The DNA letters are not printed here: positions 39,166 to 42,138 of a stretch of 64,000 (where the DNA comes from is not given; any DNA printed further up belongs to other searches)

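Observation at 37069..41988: cdc6 / degenerate DP1-like subunit / PolB with an added C-terminal zinc ribbon: a eukaryote-style PolB plus B-subunit module where archaea usually place PolD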

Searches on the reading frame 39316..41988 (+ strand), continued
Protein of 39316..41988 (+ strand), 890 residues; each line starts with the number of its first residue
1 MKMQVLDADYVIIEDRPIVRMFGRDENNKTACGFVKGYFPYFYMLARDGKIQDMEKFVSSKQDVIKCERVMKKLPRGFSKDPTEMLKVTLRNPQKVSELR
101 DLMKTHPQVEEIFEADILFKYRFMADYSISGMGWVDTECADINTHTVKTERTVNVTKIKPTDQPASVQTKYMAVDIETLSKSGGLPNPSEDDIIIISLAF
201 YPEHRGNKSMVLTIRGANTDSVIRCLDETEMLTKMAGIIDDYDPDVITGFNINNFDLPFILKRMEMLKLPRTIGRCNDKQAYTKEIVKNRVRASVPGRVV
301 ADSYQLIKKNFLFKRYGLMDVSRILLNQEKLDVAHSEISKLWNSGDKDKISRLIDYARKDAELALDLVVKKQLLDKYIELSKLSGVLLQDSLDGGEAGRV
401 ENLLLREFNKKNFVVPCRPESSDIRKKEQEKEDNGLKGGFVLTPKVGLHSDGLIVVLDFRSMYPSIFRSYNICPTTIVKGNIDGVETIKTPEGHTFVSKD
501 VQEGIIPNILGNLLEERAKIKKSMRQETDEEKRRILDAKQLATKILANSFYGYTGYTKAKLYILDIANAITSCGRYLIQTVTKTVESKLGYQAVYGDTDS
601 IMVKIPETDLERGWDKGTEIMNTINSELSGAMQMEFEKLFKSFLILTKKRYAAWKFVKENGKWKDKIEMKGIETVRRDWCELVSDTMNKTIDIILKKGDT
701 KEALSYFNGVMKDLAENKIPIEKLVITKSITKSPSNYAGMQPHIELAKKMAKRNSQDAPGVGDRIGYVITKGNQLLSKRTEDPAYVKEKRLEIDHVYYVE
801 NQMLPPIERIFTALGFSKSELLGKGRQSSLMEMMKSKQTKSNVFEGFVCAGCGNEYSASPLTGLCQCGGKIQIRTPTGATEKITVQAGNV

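Call 34: find_encoding_contigs(protein=P0072, flank=6000, max_places=1)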
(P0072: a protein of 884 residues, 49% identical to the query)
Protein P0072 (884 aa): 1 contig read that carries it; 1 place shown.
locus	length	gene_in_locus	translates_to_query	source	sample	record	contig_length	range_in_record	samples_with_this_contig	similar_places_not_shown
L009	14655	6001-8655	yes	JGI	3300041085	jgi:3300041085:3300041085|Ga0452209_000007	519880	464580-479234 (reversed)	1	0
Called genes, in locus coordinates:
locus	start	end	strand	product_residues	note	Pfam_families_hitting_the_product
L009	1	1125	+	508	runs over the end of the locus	PF00587:tRNA-synt_2b, PF03129:HGTP_anticodon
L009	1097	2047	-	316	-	PF01699:Na_Ca_ex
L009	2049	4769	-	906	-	PF00690:Cation_ATPase_N, PF00122:E1-E2_ATPase, PF13246:Cation_ATPase, PF00702:Hydrolase, PF00689:Cation_ATPase_C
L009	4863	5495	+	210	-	-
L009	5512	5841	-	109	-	PF01849:NAC, PF19026:UBA_HYPK (faint)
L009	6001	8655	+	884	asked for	PF03104:DNA_pol_B_exo1, PF10108:DNA_pol_B_exo2 (weak), PF00136:DNA_pol_B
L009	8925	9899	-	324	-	-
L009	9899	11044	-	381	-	PF00931:NB-ARC (weak), PF01637:ATPase_2, PF05621:TniB (weak), PF13191:AAA_16, PF13401:AAA_22, PF00004:AAA, PF22703:Cdc6_lid, PF09079:WHD_Cdc6, +3 more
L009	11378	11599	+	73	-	-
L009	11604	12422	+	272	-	-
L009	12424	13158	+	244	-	PF00004:AAA, PF20720:nSTAND3 (weak)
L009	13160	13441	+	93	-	-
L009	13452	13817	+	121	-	-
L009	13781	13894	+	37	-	-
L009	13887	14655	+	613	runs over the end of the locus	PF02463:SMC_N (faint)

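Call 72: find_encoding_contigs(protein=P0114, flank=5000, max_places=1)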
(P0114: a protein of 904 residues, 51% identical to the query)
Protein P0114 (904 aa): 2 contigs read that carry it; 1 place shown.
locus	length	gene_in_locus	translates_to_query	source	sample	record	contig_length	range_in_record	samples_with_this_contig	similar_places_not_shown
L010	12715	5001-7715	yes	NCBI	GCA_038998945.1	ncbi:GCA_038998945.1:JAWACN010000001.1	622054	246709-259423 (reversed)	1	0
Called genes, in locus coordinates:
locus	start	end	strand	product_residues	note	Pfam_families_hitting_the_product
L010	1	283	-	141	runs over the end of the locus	PF01751:Toprim, PF13155:Toprim_2 (weak), PF13662:Toprim_4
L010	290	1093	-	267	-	PF00571:CBS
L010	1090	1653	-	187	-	PF00571:CBS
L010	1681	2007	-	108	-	PF01870:Hjc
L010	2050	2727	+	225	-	PF00149:Metallophos, PF12850:Metallophos_2, PF14582:Metallophos_3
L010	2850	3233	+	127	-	-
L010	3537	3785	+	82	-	-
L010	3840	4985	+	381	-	-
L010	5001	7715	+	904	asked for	PF03104:DNA_pol_B_exo1, PF00136:DNA_pol_B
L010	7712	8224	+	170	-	PF01569:PAP2, PF14378:PAP2_3 (weak)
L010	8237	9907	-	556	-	PF21760:SecD_1st (weak), PF02355:SecD_SecF_C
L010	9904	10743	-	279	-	PF02355:SecD_SecF_C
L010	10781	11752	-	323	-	PF01408:GFO_IDH_MocA, PF21377:MurD_N (faint)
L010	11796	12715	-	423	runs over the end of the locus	PF03721:UDPG_MGDP_dh_N, PF00984:UDPG_MGDP_dh, PF03720:UDPG_MGDP_dh_C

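Call 73: find_encoding_contigs(protein=P0047, flank=5000, max_places=1)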
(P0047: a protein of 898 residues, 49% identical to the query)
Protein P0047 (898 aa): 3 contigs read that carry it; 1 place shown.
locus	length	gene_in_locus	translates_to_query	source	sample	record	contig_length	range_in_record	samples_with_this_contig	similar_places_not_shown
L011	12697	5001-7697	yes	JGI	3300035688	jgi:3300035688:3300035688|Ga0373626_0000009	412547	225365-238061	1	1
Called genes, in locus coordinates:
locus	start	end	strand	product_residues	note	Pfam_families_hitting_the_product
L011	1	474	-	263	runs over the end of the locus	PF00571:CBS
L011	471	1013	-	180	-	PF00571:CBS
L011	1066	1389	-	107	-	PF01870:Hjc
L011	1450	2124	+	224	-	PF00149:Metallophos, PF12850:Metallophos_2, PF14582:Metallophos_3 (weak)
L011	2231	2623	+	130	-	-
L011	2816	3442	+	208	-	-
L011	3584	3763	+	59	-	-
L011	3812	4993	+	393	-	-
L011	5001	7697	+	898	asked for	PF03104:DNA_pol_B_exo1, PF00136:DNA_pol_B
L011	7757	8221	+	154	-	PF01569:PAP2, PF14378:PAP2_3 (weak)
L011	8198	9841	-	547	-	-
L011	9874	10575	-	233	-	PF00535:Glycos_transf_2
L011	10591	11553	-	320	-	PF00106:adh_short (weak), PF01370:Epimerase, PF02719:Polysacc_synt_2, PF04321:RmlD_sub_bind, PF01073:3Beta_HSD, PF07993:NAD_binding_4, PF13460:NAD_binding_10, PF16363:GDP_Man_Dehyd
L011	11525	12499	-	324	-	PF01073:3Beta_HSD, PF01370:Epimerase, PF02719:Polysacc_synt_2, PF04321:RmlD_sub_bind, PF07993:NAD_binding_4, PF16363:GDP_Man_Dehyd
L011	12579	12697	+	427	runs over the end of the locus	PF01041:DegT_DnrJ_EryC1, PF00155:Aminotran_1_2 (weak), PF01053:Cys_Met_Meta_PP (weak)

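Call 74: find_encoding_contigs(protein=P0078, flank=5000, max_places=1)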
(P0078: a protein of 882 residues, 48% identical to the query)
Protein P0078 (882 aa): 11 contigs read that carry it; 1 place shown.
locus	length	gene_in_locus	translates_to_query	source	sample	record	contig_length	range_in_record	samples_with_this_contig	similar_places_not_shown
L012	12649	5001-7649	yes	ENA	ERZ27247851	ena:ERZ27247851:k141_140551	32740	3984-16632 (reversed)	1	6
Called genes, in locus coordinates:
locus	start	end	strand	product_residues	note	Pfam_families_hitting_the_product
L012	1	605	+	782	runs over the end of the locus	PF02516:STT3, PF02366:PMT (weak), PF20604:DUF6798 (faint), PF21436:STT3-PglB_core (weak)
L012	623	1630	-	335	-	PF00953:Glycos_transf_4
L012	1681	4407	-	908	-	PF00690:Cation_ATPase_N, PF00122:E1-E2_ATPase, PF13246:Cation_ATPase, PF08282:Hydrolase_3 (faint), PF00702:Hydrolase, PF12710:HAD (weak), PF00689:Cation_ATPase_C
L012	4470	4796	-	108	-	PF01849:NAC, PF19026:UBA_HYPK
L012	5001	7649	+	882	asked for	PF03104:DNA_pol_B_exo1, PF00136:DNA_pol_B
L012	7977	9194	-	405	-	PF01970:TctA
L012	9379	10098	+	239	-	PF01381:HTH_3, PF12844:HTH_19 (weak), PF13560:HTH_31 (weak)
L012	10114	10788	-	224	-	PF00149:Metallophos, PF12850:Metallophos_2, PF14582:Metallophos_3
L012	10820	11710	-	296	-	-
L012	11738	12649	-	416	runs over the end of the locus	PF01637:ATPase_2 (weak), PF05621:TniB (weak), PF13191:AAA_16 (weak), PF00004:AAA (weak), PF13401:AAA_22, PF22606:Cdc6-ORC-like_ATPase_lid, PF22703:Cdc6_lid, PF09079:WHD_Cdc6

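Call 75: find_encoding_contigs(protein=P0108, flank=5000, max_places=1)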
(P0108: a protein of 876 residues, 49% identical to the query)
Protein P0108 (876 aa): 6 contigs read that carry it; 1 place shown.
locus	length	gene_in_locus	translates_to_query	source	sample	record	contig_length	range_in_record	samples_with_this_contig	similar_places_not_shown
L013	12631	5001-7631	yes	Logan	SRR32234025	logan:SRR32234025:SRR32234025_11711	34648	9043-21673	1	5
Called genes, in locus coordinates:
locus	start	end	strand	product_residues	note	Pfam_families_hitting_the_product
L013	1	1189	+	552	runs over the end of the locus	PF02874:ATP-synt_ab_N, PF16886:ATP-synt_ab_Xtn, PF00006:ATP-synt_ab, PF22919:ATP-synt_VA_C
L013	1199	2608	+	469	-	PF02874:ATP-synt_ab_N, PF00006:ATP-synt_ab, PF22919:ATP-synt_VA_C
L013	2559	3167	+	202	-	PF01813:ATP-synt_D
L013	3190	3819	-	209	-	PF04893:Yip1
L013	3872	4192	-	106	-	PF01849:NAC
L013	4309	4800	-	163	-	-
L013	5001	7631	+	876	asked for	PF03104:DNA_pol_B_exo1, PF10108:DNA_pol_B_exo2 (faint), PF13482:RNase_H_2 (faint), PF00136:DNA_pol_B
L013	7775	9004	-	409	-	PF01970:TctA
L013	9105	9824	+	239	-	PF12844:HTH_19 (weak)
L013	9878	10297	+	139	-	PF00293:NUDIX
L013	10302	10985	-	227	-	PF00149:Metallophos, PF12850:Metallophos_2, PF14582:Metallophos_3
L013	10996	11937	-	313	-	-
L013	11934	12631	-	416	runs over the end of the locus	PF01637:ATPase_2 (weak), PF05621:TniB (weak), PF13191:AAA_16, PF00004:AAA, PF13401:AAA_22, PF22606:Cdc6-ORC-like_ATPase_lid (weak), PF22703:Cdc6_lid, PF09079:WHD_Cdc6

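Call 78: search_protein_families(library=ncbifam, proteins=[L012:10820-11710:-, L010:3840-4985:+], max_evalue=0.01)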
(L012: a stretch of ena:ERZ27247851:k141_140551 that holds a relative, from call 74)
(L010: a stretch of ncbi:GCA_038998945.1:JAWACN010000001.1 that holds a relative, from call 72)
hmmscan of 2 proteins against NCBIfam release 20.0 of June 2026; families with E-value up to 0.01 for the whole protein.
L012:10820-11710:- (296 aa): 1 family
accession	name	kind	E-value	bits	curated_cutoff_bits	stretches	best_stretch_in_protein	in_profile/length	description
NF003118.0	PRK04036.1-3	equivalog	4.5e-12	45.7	445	1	55-168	91-224/481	DNA-directed DNA polymerase II small subunit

L010:3840-4985:+ (381 aa): 2 families
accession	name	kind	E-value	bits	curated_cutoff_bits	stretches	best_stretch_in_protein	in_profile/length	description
NF003118.0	PRK04036.1-3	equivalog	4.6e-23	81.9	445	2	1-200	3-231/481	DNA-directed DNA polymerase II small subunit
NF003120.0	PRK04036.1-5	equivalog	6.2e-20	71.1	671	2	80-186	159-278/547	DNA-directed DNA polymerase II small subunit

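Call 80: search_solved_structures(query=window:39316-41985:+, max_evalue=1e-20)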
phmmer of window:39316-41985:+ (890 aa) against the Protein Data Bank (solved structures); distinct sequences matched with E-value up to 1e-20: 81 (the best 60 are shown).
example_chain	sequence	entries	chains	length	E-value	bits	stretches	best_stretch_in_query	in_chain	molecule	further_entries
3a2f_A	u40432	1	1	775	1.2e-121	410.8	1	168-834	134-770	DNA polymerase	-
2jgu_A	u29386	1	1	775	1.9e-121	410.1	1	168-834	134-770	DNA POLYMERASE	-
1wns_A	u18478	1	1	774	2.5e-121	409.8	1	168-838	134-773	DNA POLYMERASE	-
1wn7_A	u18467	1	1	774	5.7e-121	408.6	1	168-838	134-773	Family B DNA Polymerase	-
1tgo_A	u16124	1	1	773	1.1e-120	407.6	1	168-836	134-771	PROTEIN (THERMOSTABLE B DNA POLYMERASE)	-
2vwj_A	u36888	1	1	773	4.5e-120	405.6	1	168-836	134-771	DNA POLYMERASE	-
4k8z_A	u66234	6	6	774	9.4e-120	404.5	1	190-838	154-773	DNA polymerase | DNA polymerase,DNA polymerase,DNA polymerase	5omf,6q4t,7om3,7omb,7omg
2xhb_A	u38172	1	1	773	1.2e-119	404.2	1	168-836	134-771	DNA POLYMERASE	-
7tqw_A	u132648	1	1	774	1.9e-119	403.5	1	168-838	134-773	DNA polymerase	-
1qqc_A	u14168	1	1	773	1.9e-119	403.5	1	168-836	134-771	DNA POLYMERASE II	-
2vwk_A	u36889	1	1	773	3e-119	402.9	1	168-836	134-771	DNA POLYMERASE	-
1qht_A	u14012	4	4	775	6e-119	401.9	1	206-835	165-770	PROTEIN (DNA POLYMERASE) | DNA polymerase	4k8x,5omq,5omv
4ahc_A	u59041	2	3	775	7.1e-119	401.6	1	206-834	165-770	DNA POLYMERASE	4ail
5vu5_A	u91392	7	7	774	1.8e-118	400.3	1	190-838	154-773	DNA polymerase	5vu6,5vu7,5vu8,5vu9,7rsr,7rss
6is7_A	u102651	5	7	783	2.1e-118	400.1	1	206-837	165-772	DNA polymerase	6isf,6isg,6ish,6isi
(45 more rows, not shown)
